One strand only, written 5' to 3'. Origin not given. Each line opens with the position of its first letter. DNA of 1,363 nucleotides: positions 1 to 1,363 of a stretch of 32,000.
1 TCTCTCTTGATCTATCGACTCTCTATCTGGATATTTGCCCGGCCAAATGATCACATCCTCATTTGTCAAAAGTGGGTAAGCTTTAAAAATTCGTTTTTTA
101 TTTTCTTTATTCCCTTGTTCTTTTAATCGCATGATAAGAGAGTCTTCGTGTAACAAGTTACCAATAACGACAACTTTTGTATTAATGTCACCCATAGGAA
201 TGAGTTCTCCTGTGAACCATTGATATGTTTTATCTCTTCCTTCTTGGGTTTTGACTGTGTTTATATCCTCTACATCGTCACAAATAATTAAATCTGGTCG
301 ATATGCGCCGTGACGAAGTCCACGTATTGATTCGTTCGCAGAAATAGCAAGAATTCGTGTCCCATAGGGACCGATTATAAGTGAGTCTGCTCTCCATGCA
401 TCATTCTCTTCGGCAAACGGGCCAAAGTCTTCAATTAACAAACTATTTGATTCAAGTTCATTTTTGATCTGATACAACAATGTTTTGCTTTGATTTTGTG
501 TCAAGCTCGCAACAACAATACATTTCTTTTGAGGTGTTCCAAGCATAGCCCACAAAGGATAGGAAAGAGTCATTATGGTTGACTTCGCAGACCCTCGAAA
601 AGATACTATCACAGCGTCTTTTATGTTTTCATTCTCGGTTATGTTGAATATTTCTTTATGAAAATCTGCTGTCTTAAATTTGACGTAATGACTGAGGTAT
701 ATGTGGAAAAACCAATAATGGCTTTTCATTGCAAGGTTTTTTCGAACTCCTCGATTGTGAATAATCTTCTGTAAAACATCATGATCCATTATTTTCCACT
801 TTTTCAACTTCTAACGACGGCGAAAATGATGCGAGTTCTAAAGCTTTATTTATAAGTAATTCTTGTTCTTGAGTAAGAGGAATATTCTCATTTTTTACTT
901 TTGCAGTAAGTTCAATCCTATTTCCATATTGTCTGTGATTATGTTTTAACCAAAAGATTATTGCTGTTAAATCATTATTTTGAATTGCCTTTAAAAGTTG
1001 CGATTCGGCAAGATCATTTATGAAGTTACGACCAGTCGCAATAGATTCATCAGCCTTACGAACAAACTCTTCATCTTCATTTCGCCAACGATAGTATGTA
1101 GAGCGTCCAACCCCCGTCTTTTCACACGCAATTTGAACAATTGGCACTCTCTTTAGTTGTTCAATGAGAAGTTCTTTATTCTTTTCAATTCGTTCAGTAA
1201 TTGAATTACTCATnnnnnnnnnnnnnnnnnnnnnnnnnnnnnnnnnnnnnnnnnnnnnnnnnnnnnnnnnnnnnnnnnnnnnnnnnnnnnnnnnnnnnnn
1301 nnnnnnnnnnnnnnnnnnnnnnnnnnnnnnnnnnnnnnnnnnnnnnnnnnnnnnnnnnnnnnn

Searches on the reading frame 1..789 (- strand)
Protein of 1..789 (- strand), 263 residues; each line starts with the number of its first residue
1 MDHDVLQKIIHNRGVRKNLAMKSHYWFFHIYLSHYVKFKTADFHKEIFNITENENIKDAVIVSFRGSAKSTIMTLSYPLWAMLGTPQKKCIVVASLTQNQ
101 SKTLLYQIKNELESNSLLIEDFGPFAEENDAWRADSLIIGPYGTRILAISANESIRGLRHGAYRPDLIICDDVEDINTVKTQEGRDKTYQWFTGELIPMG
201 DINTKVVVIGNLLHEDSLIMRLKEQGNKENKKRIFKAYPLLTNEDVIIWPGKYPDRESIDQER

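Call 66: search_protein_families(library=phrogs, proteins=[window:1-789:-], max_evalue=0.001)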
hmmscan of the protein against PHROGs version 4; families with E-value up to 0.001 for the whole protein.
window:1-789:- (263 aa): 5 families
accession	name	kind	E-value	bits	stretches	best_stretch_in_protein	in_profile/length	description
phrog_38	-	head and packaging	9.6e-45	154.5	1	18-260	267-498/760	terminase large subunit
phrog_4758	-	head and packaging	1.3e-12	48.6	1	16-242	12-237/243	terminase large subunit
phrog_14112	-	unknown function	5.3e-10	40.2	1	36-194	78-241/247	-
phrog_17672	-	head and packaging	4.2e-06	27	1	56-190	65-197/395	terminase large subunit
phrog_5989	-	head and packaging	0.00038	20.7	1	30-114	127-212/347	terminase large subunit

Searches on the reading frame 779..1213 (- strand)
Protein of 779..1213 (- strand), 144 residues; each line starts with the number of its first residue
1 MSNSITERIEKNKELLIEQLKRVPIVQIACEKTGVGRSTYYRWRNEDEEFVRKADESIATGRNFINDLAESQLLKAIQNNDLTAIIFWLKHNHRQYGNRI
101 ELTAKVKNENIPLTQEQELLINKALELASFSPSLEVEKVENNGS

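Call 7: search_protein_families(library=pfam, proteins=[window:779-1213:-], max_evalue=0.01)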
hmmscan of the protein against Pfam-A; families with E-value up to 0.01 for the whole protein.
window:779-1213:- (144 aa): 1 family
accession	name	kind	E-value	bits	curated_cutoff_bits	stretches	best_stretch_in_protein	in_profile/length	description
PF13022.12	HTH_Tnp_1_2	-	7.8e-09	36.1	27.9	1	5-109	8-112/122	Helix-turn-helix of insertion element transposase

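Call 66: search_protein_families(library=phrogs, proteins=[window:779-1213:-], max_evalue=0.001)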
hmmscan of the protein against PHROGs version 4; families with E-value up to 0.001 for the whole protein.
window:779-1213:- (144 aa): 7 families
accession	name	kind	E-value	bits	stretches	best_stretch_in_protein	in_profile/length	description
phrog_309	-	head and packaging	1.7e-09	39.1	1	26-115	160-271/319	terminase small subunit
phrog_24579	-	head and packaging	2.9e-07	31.5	1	4-91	13-98/126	terminase small subunit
phrog_4044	-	head and packaging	2.2e-05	25.1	1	10-59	26-75/180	terminase small subunit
phrog_4102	-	head and packaging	6.7e-05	24.1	1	12-109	19-123/166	terminase small subunit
phrog_1482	-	head and packaging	0.00022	21.9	0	29-54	36-62/147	terminase small subunit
phrog_157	-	integration and excision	0.00082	19.5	0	10-57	202-243/580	transposase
phrog_21036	-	unknown function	0.00099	20.1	0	16-58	3-45/109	-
